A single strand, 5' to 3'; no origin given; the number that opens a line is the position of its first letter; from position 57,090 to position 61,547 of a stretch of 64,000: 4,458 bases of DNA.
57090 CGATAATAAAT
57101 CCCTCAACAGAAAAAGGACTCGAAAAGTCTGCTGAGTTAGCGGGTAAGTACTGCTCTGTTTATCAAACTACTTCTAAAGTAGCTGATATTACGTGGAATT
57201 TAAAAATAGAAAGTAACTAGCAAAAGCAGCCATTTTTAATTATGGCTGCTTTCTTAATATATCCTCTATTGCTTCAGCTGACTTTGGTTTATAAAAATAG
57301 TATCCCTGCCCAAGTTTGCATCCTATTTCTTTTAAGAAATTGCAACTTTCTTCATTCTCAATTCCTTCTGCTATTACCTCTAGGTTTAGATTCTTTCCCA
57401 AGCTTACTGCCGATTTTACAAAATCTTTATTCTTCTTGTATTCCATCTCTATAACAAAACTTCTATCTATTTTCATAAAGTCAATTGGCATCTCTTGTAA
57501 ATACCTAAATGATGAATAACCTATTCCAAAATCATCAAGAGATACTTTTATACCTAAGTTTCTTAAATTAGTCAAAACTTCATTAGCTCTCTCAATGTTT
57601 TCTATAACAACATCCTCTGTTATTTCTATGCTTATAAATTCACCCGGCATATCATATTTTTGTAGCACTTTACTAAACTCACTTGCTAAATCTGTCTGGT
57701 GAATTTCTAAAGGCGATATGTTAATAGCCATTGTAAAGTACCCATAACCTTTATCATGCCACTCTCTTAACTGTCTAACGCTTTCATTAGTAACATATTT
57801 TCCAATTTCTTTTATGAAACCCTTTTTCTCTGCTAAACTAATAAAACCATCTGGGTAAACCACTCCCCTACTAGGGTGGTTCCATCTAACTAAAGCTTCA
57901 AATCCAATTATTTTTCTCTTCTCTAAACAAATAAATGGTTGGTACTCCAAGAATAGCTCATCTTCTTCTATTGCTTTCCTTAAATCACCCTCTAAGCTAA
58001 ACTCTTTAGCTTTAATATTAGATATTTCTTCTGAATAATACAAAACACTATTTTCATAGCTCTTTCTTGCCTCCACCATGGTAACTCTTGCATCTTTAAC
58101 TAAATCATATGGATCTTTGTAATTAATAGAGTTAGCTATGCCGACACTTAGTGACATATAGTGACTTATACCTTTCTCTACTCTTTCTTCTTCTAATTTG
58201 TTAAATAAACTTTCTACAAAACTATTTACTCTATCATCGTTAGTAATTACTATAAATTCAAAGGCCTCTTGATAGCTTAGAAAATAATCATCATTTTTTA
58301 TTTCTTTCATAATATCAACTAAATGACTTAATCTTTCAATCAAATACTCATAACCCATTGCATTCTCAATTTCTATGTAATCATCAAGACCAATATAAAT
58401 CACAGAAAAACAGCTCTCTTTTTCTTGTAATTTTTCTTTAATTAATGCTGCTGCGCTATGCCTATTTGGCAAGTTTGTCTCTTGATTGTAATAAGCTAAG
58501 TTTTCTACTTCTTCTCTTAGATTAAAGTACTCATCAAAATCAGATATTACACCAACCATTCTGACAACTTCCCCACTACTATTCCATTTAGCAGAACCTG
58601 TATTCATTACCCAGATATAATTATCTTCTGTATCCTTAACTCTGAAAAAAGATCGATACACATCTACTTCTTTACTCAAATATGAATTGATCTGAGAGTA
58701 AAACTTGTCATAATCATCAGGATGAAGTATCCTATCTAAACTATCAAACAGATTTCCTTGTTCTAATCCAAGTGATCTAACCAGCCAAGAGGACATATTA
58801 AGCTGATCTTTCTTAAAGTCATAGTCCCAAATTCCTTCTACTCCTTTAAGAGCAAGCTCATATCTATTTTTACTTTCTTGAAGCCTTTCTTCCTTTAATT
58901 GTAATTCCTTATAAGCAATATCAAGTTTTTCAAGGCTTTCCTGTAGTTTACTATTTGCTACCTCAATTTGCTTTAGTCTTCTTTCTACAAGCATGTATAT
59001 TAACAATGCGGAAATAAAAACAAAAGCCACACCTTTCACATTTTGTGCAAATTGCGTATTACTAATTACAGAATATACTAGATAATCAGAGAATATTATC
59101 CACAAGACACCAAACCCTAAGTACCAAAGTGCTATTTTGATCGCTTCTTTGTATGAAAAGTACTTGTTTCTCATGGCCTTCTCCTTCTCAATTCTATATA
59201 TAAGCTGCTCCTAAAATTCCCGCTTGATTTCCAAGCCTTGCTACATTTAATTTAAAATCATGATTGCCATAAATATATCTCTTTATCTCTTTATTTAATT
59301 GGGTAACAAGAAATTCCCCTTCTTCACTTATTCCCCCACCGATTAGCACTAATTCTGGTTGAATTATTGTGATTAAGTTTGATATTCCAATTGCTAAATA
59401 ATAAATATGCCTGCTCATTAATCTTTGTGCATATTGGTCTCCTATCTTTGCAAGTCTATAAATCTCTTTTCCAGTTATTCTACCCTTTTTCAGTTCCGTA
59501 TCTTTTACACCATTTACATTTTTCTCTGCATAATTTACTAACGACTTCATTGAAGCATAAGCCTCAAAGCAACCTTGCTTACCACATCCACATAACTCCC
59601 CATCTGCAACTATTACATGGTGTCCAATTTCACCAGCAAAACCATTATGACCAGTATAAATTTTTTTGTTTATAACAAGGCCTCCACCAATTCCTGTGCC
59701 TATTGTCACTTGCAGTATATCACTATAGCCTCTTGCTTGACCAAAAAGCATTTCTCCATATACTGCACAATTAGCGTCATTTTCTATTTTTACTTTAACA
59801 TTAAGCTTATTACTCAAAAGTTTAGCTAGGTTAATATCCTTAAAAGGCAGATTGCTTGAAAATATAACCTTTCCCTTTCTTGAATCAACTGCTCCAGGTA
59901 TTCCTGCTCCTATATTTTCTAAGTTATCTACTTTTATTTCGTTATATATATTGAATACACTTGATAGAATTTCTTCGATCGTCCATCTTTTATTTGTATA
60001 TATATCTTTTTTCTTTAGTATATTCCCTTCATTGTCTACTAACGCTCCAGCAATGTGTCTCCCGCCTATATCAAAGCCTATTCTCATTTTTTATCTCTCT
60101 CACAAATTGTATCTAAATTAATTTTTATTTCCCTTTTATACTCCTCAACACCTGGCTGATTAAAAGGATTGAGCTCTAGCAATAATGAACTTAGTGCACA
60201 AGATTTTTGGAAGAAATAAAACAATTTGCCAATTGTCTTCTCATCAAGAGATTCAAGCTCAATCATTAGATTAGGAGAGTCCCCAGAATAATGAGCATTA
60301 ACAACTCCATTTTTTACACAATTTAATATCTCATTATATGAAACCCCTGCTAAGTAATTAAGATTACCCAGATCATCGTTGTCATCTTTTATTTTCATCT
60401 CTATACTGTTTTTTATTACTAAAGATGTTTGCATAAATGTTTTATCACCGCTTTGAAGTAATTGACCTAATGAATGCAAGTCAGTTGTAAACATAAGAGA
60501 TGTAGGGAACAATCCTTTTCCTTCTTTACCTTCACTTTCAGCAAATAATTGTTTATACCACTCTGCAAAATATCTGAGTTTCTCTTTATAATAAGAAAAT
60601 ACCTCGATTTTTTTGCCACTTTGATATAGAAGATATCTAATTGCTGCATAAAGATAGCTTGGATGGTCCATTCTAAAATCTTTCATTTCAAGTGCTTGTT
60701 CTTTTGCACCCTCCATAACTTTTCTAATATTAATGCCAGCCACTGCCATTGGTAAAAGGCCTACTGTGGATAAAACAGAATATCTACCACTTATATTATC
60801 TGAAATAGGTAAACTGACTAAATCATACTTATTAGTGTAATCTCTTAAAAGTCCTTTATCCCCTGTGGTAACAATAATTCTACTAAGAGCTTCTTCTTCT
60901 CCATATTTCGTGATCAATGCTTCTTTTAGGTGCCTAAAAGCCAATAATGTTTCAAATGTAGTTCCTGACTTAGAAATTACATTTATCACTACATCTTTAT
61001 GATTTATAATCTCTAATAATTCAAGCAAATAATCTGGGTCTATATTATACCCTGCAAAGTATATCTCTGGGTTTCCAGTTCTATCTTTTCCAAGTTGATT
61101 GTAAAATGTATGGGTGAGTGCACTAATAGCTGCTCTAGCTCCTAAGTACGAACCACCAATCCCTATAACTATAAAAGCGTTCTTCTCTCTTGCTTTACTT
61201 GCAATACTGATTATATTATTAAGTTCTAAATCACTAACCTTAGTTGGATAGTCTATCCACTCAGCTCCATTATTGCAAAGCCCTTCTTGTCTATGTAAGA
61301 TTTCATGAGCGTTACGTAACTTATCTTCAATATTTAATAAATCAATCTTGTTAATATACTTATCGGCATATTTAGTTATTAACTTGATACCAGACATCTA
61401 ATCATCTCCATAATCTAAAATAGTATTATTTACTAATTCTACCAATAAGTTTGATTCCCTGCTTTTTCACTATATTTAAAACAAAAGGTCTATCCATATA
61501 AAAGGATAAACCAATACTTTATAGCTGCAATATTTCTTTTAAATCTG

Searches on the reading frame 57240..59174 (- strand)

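Call 27: search_protein_families(library=ncbifam, proteins=[window:57240-59174:-], max_evalue=0.00001)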
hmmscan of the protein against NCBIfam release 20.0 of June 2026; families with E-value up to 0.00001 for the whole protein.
window:57240-59174:- (644 aa): 16 families
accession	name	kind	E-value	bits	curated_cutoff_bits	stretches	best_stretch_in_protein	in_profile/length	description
NF045675.1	PhdiestaseDibA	equivalog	5.8e-97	325.5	980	1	11-637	1-622/623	phosphodiesterase DibA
NF008467.0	PRK11359.1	equivalog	6.2e-88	295.7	857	1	220-640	369-792/800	oxygen-sensing cyclic-di-GMP phosphodiesterase DosP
NF007474.0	PRK10060.1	equivalog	1.9e-81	274.2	782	1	212-642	222-656/663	cyclic di-GMP phosphodiesterase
NF053781.1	cdiGMPphdstlr2612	equivalog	2.7e-78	263.8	1600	1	90-642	702-1267/1268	Tlr1612 family c-di-GMP phosphodiesterase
NF052458.1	PhdiestGepA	equivalog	1.2e-69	235.4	1200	1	221-631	416-832/840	phosphodiesterase GepA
NF008807.1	PRK11829.1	equivalog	3.8e-66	223.6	733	1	223-632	238-654/670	biofilm formation regulator HmsP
NF007839.0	PRK10551.1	equivalog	2.5e-49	168.2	461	1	396-642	266-512/518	cyclic di-GMP phosphodiesterase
NF052596.1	RR_EAL_PvrR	equivalog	9.1e-43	146.4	580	1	389-642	138-391/398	response regulator cyclic di-GMP phosphodiesterase PvrR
NF007298.0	PRK09776.1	equivalog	8e-36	123.3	1135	2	227-633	684-1099/1111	diguanylate cyclase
NF045673.1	c-di-GMPRcptLapD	equivalog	1e-25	90.2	1020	1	213-631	222-645/647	cyclic di-GMP receptor LapD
NF052265.1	EAL_dom_RimA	equivalog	3e-25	88.9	430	1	410-632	20-235/248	S6 modification regulatory phosphodiesterase RimA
NF008281.1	PRK11059.1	equivalog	8.4e-23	80.5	663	1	401-632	404-631/633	RNase E specificity factor CsrD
NF051476.1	CDiGphdiTpdA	equivalog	7.6e-21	74.5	1000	1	482-627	424-567/570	cyclic di-GMP phosphodiesterase TpdA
NF008617.0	PRK11596.1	equivalog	1.4e-12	47.5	190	1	461-639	80-251/255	cyclic-guanylate-specific phosphodiesterase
NF051880.1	FlagAsmCDGMPTipF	equivalog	5.8e-12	45.2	600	1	367-632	122-395/421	flagella assembly cyclic-di-GMP phosphodiesterase TipF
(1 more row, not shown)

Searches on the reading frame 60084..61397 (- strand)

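Call 27: search_protein_families(library=ncbifam, proteins=[window:60084-61397:-], max_evalue=0.00001)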
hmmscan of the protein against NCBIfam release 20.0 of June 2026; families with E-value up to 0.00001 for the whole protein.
window:60084-61397:- (437 aa): 7 families
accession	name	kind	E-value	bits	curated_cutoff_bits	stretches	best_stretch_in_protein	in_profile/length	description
NF010697.0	PRK14097.1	equivalog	1.3e-143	478.8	443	1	2-429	2-433/448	glucose-6-phosphate isomerase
NF003016.0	PRK03868.1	equivalog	4e-59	200.5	487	1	59-428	45-407/410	glucose-6-phosphate isomerase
NF040629.1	PGI_Meth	equivalog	1.3e-51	176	350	1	70-422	59-393/396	glucose-6-phosphate isomerase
NF010696.0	PRK14096.1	equivalog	6.3e-37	127.3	671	1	67-423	109-457/528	glucose-6-phosphate isomerase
NF007080.0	PRK09533.1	equivalog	2.8e-30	104.9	712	1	46-299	429-674/949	bifunctional transaldolase/phosoglucose isomerase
NF010695.0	PRK14095.1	equivalog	5e-28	98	703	1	68-292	147-362/536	glucose-6-phosphate isomerase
NF001211.0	PRK00179.1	equivalog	4.7e-27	94.6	492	1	73-292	147-360/544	glucose-6-phosphate isomerase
